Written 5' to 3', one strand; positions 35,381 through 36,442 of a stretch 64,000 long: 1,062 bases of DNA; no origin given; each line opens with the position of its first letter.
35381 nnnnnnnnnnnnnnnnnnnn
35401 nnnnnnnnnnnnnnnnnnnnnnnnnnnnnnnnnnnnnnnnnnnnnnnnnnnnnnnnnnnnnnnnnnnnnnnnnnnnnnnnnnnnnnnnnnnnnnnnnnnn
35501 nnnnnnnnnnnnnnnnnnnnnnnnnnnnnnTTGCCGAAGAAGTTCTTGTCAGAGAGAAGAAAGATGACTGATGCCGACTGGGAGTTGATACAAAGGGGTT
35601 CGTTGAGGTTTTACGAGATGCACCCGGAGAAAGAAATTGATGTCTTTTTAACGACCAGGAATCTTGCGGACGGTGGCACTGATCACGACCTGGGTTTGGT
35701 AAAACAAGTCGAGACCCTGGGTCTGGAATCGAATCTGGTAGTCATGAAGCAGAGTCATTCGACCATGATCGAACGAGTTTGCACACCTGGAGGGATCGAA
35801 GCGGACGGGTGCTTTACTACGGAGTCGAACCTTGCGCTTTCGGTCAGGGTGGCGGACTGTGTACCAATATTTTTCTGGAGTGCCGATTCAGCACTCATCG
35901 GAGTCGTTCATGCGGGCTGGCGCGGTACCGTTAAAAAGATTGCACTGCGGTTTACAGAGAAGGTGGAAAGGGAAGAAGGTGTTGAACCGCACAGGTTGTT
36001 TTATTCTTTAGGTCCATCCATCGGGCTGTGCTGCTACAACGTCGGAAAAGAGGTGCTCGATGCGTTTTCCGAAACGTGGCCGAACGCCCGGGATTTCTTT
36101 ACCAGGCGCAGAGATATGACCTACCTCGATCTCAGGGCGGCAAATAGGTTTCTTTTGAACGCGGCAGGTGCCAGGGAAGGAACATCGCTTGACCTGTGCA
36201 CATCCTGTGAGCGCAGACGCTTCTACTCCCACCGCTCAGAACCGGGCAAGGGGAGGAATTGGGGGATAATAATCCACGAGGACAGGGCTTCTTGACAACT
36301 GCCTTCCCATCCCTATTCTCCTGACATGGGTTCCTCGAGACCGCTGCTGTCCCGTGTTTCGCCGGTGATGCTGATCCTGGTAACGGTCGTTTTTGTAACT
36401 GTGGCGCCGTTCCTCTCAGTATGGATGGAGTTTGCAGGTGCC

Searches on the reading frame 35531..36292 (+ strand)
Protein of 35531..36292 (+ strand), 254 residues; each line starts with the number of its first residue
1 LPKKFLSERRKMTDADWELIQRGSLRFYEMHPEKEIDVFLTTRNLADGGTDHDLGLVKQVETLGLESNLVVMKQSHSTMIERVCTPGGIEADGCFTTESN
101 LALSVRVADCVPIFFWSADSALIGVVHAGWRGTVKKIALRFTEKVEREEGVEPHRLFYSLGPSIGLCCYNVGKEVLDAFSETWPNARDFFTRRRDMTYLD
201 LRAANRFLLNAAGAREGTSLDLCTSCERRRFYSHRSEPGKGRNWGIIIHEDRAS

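Call 58: search_protein_families(library=pfam, proteins=[window:35531-36292:+], max_evalue=0.001)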
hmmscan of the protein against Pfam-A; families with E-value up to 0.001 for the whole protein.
window:35531-36292:+ (254 aa): 1 family
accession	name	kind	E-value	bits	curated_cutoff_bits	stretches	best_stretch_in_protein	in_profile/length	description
PF02578.20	Cu-oxidase_4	-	4.7e-49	167.4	22.9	1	62-247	38-237/238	Multi-copper polyphenol oxidoreductase laccase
